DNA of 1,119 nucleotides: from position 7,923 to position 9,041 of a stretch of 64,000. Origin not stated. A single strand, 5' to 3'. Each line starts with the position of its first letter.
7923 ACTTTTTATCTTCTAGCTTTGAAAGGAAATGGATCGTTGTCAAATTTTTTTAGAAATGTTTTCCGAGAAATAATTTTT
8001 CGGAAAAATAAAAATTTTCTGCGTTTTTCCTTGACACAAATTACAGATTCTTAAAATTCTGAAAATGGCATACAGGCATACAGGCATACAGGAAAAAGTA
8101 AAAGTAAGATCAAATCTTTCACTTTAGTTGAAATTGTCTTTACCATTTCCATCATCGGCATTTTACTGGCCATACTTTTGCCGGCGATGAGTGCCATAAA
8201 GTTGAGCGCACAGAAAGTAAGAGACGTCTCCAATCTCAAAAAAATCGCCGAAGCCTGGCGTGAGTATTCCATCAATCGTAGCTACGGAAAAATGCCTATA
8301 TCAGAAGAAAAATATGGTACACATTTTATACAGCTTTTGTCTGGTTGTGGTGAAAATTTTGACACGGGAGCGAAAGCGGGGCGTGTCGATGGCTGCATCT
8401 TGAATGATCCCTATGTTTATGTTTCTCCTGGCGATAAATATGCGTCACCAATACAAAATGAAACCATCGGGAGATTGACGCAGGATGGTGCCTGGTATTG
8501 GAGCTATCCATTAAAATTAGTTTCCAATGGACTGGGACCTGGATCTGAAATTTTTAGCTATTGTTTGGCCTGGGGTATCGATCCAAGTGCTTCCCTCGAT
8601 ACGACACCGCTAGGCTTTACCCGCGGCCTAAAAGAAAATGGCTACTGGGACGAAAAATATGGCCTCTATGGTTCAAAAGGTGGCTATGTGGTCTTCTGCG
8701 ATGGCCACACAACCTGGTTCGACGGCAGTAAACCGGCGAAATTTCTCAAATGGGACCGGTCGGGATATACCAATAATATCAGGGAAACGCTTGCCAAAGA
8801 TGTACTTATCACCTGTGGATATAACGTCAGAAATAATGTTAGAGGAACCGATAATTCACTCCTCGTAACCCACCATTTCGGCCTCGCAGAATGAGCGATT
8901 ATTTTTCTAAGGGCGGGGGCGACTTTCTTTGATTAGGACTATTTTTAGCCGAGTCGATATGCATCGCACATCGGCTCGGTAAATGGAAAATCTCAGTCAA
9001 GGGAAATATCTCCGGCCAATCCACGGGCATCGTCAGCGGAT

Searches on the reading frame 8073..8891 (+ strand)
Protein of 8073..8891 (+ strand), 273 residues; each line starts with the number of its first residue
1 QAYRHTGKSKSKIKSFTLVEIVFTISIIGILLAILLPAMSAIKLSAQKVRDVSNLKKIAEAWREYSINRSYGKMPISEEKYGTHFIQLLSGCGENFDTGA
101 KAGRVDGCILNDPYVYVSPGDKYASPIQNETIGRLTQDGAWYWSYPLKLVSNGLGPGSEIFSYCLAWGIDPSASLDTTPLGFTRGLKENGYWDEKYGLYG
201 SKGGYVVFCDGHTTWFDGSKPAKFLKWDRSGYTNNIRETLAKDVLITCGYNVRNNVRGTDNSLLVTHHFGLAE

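Call 10: search_protein_families(library=ncbifam, proteins=[window:8073-8891:+], max_evalue=0.1)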
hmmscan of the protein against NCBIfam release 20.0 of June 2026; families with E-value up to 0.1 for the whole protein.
seq(273 aa): 8 families
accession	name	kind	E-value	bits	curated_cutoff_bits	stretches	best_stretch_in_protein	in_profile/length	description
TIGR01710.1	typeII_sec_gspG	equivalog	9.7e-06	25.6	88.85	1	15-79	2-64/134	type II secretion system major pseudopilin GspG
NF040999.1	pilin_ComGC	equivalog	0.00032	20.8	75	1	14-69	2-57/84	competence type IV pilus major pilin ComGC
NF041013.1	T4P_ComGE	equivalog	0.00039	20.5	49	1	12-72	2-63/83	competence type IV pilus minor pilin ComGE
NF041775.1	typeIV_PilA_Myxo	equivalog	0.001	19.1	400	1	12-63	9-60/214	type IV pilin protein PilA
NF040982.1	ComGD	equivalog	0.013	15.9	70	1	14-70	2-58/139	competence type IV pilus minor pilin ComGD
NF007862.0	PRK10574.1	equivalog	0.013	15.6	138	1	12-39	3-30/145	prepilin peptidase-dependent pilin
TIGR02596.1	TIGR02596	subfamily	0.027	14.6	70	1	16-52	1-36/196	Verru_Chthon cassette protein D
TIGR02532.1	IV_pilin_GFxxxE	domain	0.061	13.2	16.3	0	16-36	4-24/24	prepilin-type N-terminal cleavage/methylation domain-containing protein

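Call 11: search_protein_families(library=pfam, proteins=[window:8073-8891:+], max_evalue=0.1)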
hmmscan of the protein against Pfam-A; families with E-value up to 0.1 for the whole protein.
seq(273 aa): 2 families
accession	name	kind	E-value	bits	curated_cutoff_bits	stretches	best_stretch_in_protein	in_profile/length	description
PF07963.17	N_methyl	-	0.00016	21.5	21.2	1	11-36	2-27/27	Prokaryotic N-terminal methylation motif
PF19175.5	DUF5857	-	0.045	13.5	25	1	206-252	56-102/287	Family of unknown function (DUF5857)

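Call 25: find_homologous_proteins(query=window:8073-8891:+)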
Query seq(273 aa) (273 aa): 211 proteins with E <= 0.001 among 855 candidates; the best 120 are listed.
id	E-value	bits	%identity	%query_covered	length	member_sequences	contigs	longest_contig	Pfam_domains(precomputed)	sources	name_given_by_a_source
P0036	3.9e-161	553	100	86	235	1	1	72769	-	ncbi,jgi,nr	ncbi:MAG: hypothetical protein LBB05_02545 [Puniceicoccales bacterium]|jgi:hypothetical protein|nr:h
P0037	1.4e-129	449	72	97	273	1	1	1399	-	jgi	jgi:type II secretory pathway pseudopilin PulG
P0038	3.4e-103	363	62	92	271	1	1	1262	-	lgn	-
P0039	3.9e-83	297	57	93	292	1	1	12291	-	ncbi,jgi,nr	ncbi:MAG: prepilin-type N-terminal cleavage/methylation domain-containing protein [Puniceicoccales b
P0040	1.3e-79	285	55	96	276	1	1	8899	-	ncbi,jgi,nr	ncbi:MAG: prepilin-type N-terminal cleavage/methylation domain-containing protein [Puniceicoccales b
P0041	1.3e-78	282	54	96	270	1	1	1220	PF07963.18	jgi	jgi:prepilin-type processing-associated H-X9-DG protein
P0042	2.6e-78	281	51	94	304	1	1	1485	-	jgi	jgi:prepilin-type processing-associated H-X9-DG protein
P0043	2.3e-77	278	53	98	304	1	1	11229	-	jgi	jgi:prepilin-type processing-associated H-X9-DG protein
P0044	2.9e-77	278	56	98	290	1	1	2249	-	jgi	jgi:hypothetical protein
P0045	3.3e-76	274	51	97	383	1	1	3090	PF07963.18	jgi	jgi:Tfp pilus assembly protein PilE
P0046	3.8e-76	274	54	95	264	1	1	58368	-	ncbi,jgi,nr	ncbi:MAG: prepilin-type N-terminal cleavage/methylation domain-containing protein [Puniceicoccales b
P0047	4.0e-76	274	49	98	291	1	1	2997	PF07963.18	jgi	jgi:prepilin-type processing-associated H-X9-DG protein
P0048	5.5e-76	274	51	99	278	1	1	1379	-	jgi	jgi:hypothetical protein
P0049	8.8e-76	273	51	97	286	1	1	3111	PF07963.18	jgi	jgi:type II secretory pathway pseudopilin PulG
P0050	9.5e-76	273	58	88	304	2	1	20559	PF07963.18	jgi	jgi:Tfp pilus assembly protein FimT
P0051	1.8e-75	272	58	93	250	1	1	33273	-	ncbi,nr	ncbi:MAG: hypothetical protein LBB05_02485, partial [Puniceicoccales bacterium]|nr:hypothetical prot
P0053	7.3e-75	270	53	97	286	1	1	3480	PF07963.18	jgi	jgi:hypothetical protein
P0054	8.9e-75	270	55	96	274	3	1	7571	-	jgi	jgi:prepilin-type processing-associated H-X9-DG protein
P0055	2.1e-74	268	53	96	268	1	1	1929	PF07963.18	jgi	jgi:hypothetical protein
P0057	7.8e-74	267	51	97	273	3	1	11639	PF07963.18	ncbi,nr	ncbi:MAG: prepilin-type N-terminal cleavage/methylation domain-containing protein [Puniceicoccales b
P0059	1.4e-73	266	51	96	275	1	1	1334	PF07963.18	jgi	jgi:Tfp pilus assembly major pilin PilA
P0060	1.7e-73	265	53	98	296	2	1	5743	-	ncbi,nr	ncbi:MAG: prepilin-type N-terminal cleavage/methylation domain-containing protein [Puniceicoccales b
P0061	2.1e-73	265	51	97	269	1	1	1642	PF07963.18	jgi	jgi:prepilin-type N-terminal cleavage/methylation domain-containing protein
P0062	2.3e-73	265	51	96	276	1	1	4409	PF07963.18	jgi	jgi:prepilin-type processing-associated H-X9-DG protein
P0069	1.2e-72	263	50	99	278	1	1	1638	PF07963.18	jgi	jgi:type II secretory pathway pseudopilin PulG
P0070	1.4e-72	263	49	96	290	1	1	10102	PF07963.18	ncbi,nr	ncbi:MAG: prepilin-type N-terminal cleavage/methylation domain-containing protein, partial [Puniceic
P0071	2.0e-72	262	52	96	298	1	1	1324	PF07963.18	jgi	jgi:type II secretory pathway pseudopilin PulG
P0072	2.8e-72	261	52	96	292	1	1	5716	PF07963.18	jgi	jgi:competence protein ComGC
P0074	5.0e-72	261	53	87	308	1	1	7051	PF07963.18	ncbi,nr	ncbi:MAG: type II secretion system GspH family protein, partial [Puniceicoccales bacterium]|nr:type 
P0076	9.3e-72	260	51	96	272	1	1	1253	PF07963.18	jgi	jgi:prepilin-type processing-associated H-X9-DG protein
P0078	5.1e-71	257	51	99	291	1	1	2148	PF07963.18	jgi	jgi:type II secretory pathway pseudopilin PulG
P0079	9.9e-71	256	51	95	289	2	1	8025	PF07963.18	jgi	jgi:hypothetical protein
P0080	1.5e-70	256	51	96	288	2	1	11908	-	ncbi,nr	ncbi:MAG: type II secretion system GspH family protein [Puniceicoccales bacterium]|nr:type II secret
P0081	1.6e-70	256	49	96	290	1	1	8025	PF07963.18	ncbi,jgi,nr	ncbi:MAG: type II secretion system GspH family protein [Puniceicoccales bacterium]|jgi:Tfp pilus ass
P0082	2.9e-70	255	49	94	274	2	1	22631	-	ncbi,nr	ncbi:MAG: prepilin-type N-terminal cleavage/methylation domain-containing protein [Puniceicoccales b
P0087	2.8e-69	252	53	88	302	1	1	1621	PF07963.18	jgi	jgi:Tfp pilus assembly major pilin PilA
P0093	7.1e-69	250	48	96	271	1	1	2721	PF07963.18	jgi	jgi:prepilin-type processing-associated H-X9-DG protein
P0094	1.4e-68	249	50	88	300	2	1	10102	PF07963.18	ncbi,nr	ncbi:MAG: prepilin-type N-terminal cleavage/methylation domain-containing protein [Puniceicoccales b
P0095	1.8e-68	249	51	91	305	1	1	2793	PF07963.18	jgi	jgi:prepilin-type processing-associated H-X9-DG protein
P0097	3.0e-68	248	51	90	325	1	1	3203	PF07963.18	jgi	jgi:Tfp pilus assembly protein PilE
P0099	3.4e-68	248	49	94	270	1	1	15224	PF07963.18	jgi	jgi:prepilin-type N-terminal cleavage/methylation domain-containing protein/prepilin-type processing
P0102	6.5e-68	247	58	85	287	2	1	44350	PF07963.18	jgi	jgi:type II secretory pathway pseudopilin PulG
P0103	6.8e-68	247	48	85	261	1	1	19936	-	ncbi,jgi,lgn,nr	ncbi:MAG: hypothetical protein LBB11_02780 [Puniceicoccales bacterium]|jgi:hypothetical protein|nr:h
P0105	1.9e-67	246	53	89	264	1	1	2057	PF07963.18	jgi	jgi:prepilin-type N-terminal cleavage/methylation domain-containing protein/prepilin-type processing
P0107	2.4e-67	245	55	88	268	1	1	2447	PF07963.18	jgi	jgi:prepilin-type processing-associated H-X9-DG protein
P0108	2.7e-67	245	52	94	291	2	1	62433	PF07963.18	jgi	jgi:prepilin-type processing-associated H-X9-DG protein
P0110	3.2e-67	245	46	98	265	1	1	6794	PF07963.18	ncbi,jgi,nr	ncbi:MAG: prepilin-type N-terminal cleavage/methylation domain-containing protein [Puniceicoccales b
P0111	5.1e-67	244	55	81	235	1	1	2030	PF07963.18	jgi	jgi:type II secretory pathway pseudopilin PulG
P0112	5.6e-67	244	47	95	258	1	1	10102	PF07963.18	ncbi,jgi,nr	ncbi:MAG: prepilin-type N-terminal cleavage/methylation domain-containing protein [Puniceicoccales b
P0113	6.4e-67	244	47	95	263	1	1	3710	PF07963.18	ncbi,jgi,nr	ncbi:MAG: prepilin-type N-terminal cleavage/methylation domain-containing protein [Puniceicoccales b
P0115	6.5e-67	244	50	95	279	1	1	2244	PF07963.18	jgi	jgi:prepilin-type N-terminal cleavage/methylation domain-containing protein/prepilin-type processing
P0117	7.9e-67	244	51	96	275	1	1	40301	PF07963.18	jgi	jgi:prepilin-type processing-associated H-X9-DG protein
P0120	2.4e-66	242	53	85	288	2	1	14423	PF07963.18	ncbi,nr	ncbi:MAG: type II secretion system GspH family protein [Puniceicoccales bacterium]|nr:type II secret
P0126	1.0e-65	240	47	99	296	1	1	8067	PF07963.18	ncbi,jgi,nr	ncbi:MAG: prepilin-type N-terminal cleavage/methylation domain-containing protein [Puniceicoccales b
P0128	1.6e-65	239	49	96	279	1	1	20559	PF07963.18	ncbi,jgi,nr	ncbi:MAG: type II secretion system GspH family protein [Puniceicoccales bacterium]|jgi:type II secre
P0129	3.1e-65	238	49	92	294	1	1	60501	PF07963.18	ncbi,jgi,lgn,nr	ncbi:MAG: type II secretion system GspH family protein [Puniceicoccales bacterium]|jgi:type II secre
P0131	8.0e-65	237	52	88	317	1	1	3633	PF07963.18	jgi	jgi:type II secretory pathway pseudopilin PulG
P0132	1.3e-64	236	48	88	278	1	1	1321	PF07963.18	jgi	jgi:prepilin-type processing-associated H-X9-DG protein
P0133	2.4e-64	235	50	95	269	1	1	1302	PF07963.18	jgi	jgi:prepilin-type N-terminal cleavage/methylation domain-containing protein/prepilin-type processing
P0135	3.7e-64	235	59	79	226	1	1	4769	PF07963.18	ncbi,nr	ncbi:MAG: prepilin-type N-terminal cleavage/methylation domain-containing protein, partial [Puniceic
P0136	4.5e-64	235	50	89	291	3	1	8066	-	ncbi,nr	ncbi:MAG: type II secretion system GspH family protein [Puniceicoccales bacterium]|nr:type II secret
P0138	6.5e-64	234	50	90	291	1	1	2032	PF07963.18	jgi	jgi:prepilin-type processing-associated H-X9-DG protein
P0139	9.6e-64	233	48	94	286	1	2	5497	PF07963.18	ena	-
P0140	1.0e-63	233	51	91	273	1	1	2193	PF07963.18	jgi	jgi:type II secretory pathway pseudopilin PulG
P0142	2.2e-63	232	53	83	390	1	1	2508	PF07963.18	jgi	jgi:competence protein ComGC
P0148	4.0e-62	228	43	96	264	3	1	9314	PF07963.18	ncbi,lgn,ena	-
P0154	6.7e-61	224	44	95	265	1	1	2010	PF07963.18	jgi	jgi:hypothetical protein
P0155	8.9e-61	224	52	84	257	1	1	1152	PF07963.18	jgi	jgi:prepilin-type N-terminal cleavage/methylation domain-containing protein/prepilin-type processing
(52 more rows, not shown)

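Call 28: find_related_loci(query=A2, collection=genome_contigs, flank=10000)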
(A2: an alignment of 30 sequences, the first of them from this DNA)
Query A2 (273 aa) in genome_contigs; peptide patterns used: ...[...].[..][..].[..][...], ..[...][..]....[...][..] (x = any residue, [..] = any of these).
208 stretches matched a pattern; 62 encode a relative of the query (tblastn E <= 1e-3); 61 distinct loci.
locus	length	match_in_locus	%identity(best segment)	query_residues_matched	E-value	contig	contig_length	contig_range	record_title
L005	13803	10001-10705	58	10-248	5e-83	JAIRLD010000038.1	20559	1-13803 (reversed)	MAG: Puniceicoccales bacterium isolate Cc175_bin33 k119_1744344, whole genome shotgun sequence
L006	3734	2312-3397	51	4-270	4e-81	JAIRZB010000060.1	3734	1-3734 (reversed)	MAG: Puniceicoccales bacterium isolate Gsp477_bin70 k119_6145130, whole genome shotgun sequence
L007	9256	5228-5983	53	10-270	6e-80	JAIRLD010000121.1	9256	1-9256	MAG: Puniceicoccales bacterium isolate Cc175_bin33 k119_1432030, whole genome shotgun sequence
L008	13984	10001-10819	50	1-268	3e-77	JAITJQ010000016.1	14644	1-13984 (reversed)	MAG: Puniceicoccales bacterium isolate Pcl387_bin18 k119_1791544, whole genome shotgun sequence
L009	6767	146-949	50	4-270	1e-75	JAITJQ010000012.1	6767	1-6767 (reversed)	MAG: Puniceicoccales bacterium isolate Pcl387_bin18 k119_1857855, whole genome shotgun sequence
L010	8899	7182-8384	55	8-270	4e-75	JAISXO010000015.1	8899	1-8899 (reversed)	MAG: Puniceicoccales bacterium isolate Nc350_bin186 k119_2319904, whole genome shotgun sequence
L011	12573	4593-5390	52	10-268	2e-75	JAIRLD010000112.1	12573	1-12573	MAG: Puniceicoccales bacterium isolate Cc175_bin33 k119_1939959, whole genome shotgun sequence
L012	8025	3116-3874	51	12-270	2e-74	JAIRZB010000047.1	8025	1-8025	MAG: Puniceicoccales bacterium isolate Gsp477_bin70 k119_6404407, whole genome shotgun sequence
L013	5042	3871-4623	50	9-265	2e-74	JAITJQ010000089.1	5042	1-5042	MAG: Puniceicoccales bacterium isolate Pcl387_bin18 k119_1916550, whole genome shotgun sequence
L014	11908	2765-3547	51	10-270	2e-74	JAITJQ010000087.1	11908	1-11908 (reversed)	MAG: Puniceicoccales bacterium isolate Pcl387_bin18 k119_2975428, whole genome shotgun sequence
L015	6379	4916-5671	52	1-248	9e-74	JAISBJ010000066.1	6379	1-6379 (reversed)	MAG: Puniceicoccales bacterium isolate Gx481_bin202 k119_5535166, whole genome shotgun sequence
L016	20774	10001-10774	51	8-273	8e-74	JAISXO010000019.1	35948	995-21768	MAG: Puniceicoccales bacterium isolate Nc350_bin186 k119_2496654, whole genome shotgun sequence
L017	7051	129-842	53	12-248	9e-72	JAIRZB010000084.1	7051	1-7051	MAG: Puniceicoccales bacterium isolate Gsp477_bin70 k119_6284689, whole genome shotgun sequence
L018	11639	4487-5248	51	10-273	3e-71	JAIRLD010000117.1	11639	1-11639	MAG: Puniceicoccales bacterium isolate Cc175_bin33 k119_1282379, whole genome shotgun sequence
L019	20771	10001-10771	52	8-264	1e-71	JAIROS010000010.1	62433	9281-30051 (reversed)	MAG: Puniceicoccales bacterium isolate Cd354_bin92 k119_1517918, whole genome shotgun sequence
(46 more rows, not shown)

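Call 32: find_encoding_contigs(protein=P0036, flank=3000, max_places=10)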
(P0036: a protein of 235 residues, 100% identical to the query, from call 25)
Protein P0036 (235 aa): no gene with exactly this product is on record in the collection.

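Call 38: find_encoding_contigs(protein=P0103, flank=2500, max_places=10)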
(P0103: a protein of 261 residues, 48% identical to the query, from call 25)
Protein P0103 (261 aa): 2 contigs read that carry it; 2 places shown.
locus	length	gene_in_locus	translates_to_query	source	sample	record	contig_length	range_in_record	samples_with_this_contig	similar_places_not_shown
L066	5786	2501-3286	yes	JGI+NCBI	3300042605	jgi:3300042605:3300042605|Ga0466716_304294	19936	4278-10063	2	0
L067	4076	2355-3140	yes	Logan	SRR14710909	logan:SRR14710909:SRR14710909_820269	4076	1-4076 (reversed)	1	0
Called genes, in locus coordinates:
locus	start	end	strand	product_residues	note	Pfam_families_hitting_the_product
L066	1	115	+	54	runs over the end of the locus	-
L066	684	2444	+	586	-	PF03717:PBP_dimer, PF00905:Transpeptidase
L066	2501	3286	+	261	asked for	-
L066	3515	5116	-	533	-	PF00501:AMP-binding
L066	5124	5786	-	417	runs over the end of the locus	PF16491:Peptidase_M48_N, PF01435:Peptidase_M48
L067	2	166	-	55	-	?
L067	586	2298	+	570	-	PF03717:PBP_dimer, PF00905:Transpeptidase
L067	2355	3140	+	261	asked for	-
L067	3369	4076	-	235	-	?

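Call 51: find_encoding_contigs(protein=P0051, flank=10000, max_places=4)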
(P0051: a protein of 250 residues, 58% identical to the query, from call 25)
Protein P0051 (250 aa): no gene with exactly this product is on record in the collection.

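Call 52: find_related_loci(query=A2, collection=metagenome_contigs, flank=5000)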
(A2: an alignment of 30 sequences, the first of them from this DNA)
Query A2 (273 aa) in metagenome_contigs; peptide patterns used: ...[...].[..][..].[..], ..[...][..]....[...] (x = any residue, [..] = any of these).
488 stretches matched a pattern; 26 encode a relative of the query (tblastn E <= 1e-3); 26 distinct loci.
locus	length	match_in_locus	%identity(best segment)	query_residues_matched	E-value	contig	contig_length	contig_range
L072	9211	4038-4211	37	8-66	1e-7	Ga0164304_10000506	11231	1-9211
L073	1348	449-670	31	16-96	8e-8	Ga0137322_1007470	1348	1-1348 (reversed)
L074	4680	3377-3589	30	3-73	1e-7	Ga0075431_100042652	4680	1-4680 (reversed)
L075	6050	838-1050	30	3-73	1e-7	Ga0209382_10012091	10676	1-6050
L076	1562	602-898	27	7-98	1e-7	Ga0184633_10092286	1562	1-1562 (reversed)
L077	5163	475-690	28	10-88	3e-7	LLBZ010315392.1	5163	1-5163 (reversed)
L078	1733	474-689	28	10-88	2e-7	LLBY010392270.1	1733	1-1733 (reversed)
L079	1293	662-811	35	8-58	2e-7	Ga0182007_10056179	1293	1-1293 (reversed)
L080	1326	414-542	42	14-56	1e-6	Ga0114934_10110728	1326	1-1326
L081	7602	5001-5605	55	14-67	1e-6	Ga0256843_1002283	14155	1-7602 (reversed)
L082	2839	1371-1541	35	14-64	3e-6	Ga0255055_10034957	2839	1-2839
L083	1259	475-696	34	4-75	3e-6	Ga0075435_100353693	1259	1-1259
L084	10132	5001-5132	33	14-58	5e-6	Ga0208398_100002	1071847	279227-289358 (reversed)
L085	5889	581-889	29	3-109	6e-6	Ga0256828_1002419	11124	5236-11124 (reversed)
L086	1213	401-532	33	14-58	7e-6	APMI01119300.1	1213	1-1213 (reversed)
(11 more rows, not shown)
